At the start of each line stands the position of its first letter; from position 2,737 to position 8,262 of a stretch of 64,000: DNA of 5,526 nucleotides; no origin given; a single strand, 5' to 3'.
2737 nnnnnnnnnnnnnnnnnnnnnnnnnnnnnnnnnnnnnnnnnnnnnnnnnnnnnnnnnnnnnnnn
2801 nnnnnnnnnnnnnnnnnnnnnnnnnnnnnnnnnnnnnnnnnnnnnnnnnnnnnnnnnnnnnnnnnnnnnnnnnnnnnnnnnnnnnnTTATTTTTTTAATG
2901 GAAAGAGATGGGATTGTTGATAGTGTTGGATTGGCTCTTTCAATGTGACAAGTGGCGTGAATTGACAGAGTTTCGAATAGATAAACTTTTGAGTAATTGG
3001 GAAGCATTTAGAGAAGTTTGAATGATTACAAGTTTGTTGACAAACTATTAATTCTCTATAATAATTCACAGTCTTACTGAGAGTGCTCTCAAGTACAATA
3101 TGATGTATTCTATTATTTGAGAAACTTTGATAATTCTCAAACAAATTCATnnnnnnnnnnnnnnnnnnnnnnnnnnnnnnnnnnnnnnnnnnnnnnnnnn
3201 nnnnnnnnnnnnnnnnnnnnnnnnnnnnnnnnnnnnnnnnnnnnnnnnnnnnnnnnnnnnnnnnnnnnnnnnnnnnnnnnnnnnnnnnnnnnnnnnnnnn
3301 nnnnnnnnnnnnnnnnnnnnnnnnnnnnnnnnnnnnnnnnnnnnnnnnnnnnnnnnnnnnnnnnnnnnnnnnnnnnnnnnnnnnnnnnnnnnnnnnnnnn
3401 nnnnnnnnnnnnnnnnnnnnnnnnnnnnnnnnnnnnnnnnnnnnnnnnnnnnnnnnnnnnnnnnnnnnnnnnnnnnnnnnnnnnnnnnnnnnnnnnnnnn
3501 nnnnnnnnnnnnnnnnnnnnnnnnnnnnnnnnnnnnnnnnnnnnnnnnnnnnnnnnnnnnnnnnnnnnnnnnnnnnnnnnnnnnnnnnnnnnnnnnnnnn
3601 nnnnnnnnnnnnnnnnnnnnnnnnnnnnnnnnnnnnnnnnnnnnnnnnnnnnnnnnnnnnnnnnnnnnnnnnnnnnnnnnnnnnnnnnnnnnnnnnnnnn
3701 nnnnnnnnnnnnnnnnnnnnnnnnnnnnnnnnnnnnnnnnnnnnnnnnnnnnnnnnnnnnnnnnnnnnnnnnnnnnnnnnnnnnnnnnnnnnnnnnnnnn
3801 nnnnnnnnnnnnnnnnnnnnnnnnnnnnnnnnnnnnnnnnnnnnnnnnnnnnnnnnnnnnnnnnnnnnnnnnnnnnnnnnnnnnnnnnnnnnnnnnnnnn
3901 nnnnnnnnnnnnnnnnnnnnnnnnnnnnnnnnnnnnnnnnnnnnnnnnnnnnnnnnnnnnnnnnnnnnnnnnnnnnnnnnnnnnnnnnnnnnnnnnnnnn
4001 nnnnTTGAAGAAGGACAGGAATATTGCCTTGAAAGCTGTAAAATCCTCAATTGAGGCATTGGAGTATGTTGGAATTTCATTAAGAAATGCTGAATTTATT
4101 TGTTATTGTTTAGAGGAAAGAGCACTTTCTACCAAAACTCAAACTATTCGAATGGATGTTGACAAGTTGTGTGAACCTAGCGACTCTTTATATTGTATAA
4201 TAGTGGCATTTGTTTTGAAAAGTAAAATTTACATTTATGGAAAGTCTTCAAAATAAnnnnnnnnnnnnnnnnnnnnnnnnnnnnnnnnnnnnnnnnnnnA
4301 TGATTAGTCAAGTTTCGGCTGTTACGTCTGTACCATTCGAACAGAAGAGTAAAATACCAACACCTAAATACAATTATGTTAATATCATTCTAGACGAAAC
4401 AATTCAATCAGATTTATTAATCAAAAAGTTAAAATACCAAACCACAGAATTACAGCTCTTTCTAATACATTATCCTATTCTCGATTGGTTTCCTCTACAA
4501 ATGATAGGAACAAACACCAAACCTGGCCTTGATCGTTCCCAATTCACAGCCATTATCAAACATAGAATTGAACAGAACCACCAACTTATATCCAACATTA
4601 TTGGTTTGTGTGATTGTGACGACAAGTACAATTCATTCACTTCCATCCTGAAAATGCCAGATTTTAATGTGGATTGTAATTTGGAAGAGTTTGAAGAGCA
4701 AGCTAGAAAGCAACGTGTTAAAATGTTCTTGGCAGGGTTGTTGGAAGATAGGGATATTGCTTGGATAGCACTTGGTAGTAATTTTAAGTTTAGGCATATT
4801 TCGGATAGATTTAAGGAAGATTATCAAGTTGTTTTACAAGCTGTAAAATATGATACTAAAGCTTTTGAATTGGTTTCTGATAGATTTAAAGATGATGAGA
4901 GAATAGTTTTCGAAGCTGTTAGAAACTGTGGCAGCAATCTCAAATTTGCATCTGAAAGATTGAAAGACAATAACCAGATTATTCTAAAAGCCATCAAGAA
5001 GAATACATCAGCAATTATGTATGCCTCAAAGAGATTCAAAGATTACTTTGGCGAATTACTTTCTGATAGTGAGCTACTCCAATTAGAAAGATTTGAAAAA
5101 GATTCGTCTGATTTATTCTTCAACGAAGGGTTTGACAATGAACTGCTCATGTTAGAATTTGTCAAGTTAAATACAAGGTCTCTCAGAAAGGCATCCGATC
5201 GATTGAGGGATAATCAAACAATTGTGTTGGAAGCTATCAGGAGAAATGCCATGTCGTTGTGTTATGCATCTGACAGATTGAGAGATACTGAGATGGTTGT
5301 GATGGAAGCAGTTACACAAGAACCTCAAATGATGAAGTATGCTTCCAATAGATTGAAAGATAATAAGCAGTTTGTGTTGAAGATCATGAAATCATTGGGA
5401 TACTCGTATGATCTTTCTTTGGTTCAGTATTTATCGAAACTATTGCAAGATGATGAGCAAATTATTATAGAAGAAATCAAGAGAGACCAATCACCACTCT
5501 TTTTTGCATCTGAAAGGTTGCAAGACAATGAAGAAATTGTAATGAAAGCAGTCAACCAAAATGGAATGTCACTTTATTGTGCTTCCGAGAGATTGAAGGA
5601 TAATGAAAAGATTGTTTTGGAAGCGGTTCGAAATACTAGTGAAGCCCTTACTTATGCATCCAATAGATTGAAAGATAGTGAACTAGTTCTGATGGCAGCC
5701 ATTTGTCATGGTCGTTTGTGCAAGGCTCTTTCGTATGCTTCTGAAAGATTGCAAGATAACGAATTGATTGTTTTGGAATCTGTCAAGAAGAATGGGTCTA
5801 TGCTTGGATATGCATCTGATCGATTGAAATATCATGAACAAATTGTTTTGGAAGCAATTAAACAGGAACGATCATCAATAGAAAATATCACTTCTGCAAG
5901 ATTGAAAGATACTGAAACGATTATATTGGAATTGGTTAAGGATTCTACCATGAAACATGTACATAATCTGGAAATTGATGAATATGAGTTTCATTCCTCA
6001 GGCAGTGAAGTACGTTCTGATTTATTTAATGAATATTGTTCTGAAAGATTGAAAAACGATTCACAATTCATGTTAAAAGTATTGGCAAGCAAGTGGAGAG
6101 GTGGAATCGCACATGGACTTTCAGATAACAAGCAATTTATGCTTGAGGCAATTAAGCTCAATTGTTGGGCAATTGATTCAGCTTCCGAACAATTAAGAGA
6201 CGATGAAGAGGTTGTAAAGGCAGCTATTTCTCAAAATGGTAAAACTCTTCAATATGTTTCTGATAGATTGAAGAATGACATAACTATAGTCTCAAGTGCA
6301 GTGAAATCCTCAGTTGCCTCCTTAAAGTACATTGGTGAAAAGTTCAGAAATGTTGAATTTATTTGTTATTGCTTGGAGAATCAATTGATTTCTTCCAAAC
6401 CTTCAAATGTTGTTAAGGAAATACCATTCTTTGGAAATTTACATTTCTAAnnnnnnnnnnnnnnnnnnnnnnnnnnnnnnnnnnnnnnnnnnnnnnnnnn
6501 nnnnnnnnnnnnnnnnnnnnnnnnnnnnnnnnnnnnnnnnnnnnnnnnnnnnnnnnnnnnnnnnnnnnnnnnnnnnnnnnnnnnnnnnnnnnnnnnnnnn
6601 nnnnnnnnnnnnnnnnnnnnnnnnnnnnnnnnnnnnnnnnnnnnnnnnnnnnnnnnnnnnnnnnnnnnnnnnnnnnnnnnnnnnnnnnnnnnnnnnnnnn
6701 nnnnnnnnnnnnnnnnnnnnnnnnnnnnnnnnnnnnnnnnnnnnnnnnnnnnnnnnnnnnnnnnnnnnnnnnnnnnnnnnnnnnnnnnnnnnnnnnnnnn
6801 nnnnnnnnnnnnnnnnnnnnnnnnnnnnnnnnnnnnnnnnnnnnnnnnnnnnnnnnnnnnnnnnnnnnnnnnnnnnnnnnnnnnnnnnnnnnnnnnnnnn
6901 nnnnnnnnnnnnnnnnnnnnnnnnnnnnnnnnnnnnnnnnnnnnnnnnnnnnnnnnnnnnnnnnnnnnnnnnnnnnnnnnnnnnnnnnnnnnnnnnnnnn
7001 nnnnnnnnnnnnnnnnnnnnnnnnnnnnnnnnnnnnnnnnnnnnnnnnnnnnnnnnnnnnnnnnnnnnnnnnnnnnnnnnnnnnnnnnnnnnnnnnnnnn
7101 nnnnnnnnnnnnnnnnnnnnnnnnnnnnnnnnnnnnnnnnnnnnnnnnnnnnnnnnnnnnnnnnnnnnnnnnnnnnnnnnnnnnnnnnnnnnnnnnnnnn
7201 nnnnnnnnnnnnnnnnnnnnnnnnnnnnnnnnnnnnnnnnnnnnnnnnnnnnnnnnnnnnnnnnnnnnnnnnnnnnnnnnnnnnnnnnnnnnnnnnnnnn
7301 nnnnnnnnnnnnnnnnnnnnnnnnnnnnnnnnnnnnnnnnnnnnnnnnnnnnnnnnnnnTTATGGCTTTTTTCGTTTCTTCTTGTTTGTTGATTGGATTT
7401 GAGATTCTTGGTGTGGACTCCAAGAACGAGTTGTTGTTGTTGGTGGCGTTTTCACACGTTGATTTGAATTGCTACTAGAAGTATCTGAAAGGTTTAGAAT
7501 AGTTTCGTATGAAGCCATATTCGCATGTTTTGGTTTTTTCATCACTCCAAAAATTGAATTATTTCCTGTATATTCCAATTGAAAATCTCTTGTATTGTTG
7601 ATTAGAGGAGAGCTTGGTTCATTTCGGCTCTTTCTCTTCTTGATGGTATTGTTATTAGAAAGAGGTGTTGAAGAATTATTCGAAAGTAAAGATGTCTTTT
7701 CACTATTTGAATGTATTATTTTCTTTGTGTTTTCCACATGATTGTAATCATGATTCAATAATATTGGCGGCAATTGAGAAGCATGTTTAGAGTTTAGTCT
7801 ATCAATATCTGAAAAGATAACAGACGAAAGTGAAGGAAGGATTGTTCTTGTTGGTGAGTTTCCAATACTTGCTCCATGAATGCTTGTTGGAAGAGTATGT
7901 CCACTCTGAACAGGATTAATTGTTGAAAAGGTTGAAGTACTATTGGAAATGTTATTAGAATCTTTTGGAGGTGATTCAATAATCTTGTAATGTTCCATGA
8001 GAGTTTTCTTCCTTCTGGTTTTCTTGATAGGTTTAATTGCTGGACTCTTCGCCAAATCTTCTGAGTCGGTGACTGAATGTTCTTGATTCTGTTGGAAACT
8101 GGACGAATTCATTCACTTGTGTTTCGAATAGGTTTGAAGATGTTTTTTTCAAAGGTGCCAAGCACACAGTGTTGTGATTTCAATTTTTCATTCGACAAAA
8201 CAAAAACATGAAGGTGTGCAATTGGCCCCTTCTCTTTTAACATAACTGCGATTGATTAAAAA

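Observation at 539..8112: Three dispersed paralogues of an unrecognised low-complexity protein family sharing short conserved motifs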

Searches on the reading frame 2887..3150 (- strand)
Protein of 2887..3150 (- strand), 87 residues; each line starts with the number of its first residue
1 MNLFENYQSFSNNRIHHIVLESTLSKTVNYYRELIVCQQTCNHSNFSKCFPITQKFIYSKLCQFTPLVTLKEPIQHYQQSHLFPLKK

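Call 63: search_protein_families(library=pfam, proteins=[window:2887-3150:-], max_evalue=0.001)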
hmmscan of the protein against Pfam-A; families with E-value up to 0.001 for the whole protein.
window:2887-3150:- (87 aa): 0 families

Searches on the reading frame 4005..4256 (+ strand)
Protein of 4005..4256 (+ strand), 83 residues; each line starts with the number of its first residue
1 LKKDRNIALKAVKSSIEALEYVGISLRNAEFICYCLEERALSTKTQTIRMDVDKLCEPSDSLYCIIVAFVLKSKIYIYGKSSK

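Call 63: search_protein_families(library=pfam, proteins=[window:4005-4256:+], max_evalue=0.001)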
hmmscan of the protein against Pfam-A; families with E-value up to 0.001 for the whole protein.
window:4005-4256:+ (83 aa): 1 family
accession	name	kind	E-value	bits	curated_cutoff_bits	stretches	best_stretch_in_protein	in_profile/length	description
PF13475.11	DUF4116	-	6.4e-05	22.9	24.9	1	2-27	24-49/49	Domain of unknown function (DUF4116)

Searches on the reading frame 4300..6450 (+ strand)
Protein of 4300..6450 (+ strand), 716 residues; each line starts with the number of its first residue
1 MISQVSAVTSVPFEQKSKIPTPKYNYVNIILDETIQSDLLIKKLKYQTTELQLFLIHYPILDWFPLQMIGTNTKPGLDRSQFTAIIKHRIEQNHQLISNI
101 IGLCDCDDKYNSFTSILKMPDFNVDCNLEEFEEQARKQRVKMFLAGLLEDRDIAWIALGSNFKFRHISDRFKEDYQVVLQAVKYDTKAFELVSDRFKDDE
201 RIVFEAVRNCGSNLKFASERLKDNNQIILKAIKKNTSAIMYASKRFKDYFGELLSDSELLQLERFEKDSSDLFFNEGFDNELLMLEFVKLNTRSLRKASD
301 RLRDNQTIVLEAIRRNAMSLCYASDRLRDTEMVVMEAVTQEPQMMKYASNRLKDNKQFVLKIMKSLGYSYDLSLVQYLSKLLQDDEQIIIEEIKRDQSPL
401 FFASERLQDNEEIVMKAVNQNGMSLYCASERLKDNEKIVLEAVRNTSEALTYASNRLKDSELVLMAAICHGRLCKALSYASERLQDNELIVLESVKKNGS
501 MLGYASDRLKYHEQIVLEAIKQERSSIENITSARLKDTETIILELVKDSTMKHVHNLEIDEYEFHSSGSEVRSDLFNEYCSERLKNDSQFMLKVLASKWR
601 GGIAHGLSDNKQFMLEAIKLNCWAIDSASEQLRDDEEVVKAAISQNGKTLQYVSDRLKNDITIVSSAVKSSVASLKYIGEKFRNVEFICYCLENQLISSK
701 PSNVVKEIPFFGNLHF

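Call 8: search_protein_families(library=pfam, proteins=[window:4300-6450:+], max_evalue=1)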
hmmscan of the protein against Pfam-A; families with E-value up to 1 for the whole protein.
window:4300-6450:+ (716 aa): 4 families
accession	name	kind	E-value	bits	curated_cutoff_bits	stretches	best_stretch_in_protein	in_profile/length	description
PF13475.11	DUF4116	-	3.6e-109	356.6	24.9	12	199-247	1-49/49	Domain of unknown function (DUF4116)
PF01890.21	CbiG_C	-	0.0016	19.4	27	0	512-563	19-72/117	Cobalamin synthesis G C-terminus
PF18430.7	DBD_HTH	-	0.0021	18.2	25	0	455-476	13-33/35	Putative DNA-binding domain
PF24054.1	DUF7357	-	0.1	13.1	27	0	172-220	50-96/131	Domain of unknown function (DUF7357)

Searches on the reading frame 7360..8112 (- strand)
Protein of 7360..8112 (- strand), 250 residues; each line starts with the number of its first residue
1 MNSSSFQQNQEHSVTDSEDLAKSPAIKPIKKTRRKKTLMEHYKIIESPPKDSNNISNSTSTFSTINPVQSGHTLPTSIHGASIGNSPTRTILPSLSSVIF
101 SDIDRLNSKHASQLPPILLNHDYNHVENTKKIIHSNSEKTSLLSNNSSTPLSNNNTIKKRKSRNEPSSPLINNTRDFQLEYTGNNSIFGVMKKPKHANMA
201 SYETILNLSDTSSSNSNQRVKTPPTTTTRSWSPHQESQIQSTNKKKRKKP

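Call 8: search_protein_families(library=pfam, proteins=[window:7360-8112:-], max_evalue=1)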
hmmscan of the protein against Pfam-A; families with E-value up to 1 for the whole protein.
window:7360-8112:- (250 aa): 0 families

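Call 47: search_protein_families(library=ncbifam, proteins=[window:7360-8112:-], max_evalue=1)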
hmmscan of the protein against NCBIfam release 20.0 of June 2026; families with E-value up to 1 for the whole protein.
window:7360-8112:- (250 aa): 0 families

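Call 52: predict_structure(alignment_id=A6)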
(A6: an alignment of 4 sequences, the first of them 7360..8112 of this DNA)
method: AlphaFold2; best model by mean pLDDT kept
length: 250 residues; sequences in the alignment: 4
mean_pLDDT: 43.9   pTM: 0.13
mean pLDDT of the five models: 43.9, 43.7, 41.8, 34.8, 33.9
residues with pLDDT >= 90: 0; 70-90: 0; 50-70: 47; < 50: 203
segments of 3 or more residues with pLDDT < 50: 1-6, 8-14, 40-108, 110-149, 151-160, 162-183, 185-187, 199-207, 209-220, 228-240
pLDDT, mean of each block of 10 residues (from residue 1): 44 48 58 54 47 40 37 36 34 36 44 41 39 37 38 42 44 42 48 53 44 44 48 44 55
secondary structure: DSSP gave nothing for this model
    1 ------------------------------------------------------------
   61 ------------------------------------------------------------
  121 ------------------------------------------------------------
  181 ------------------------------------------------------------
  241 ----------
elements in order:
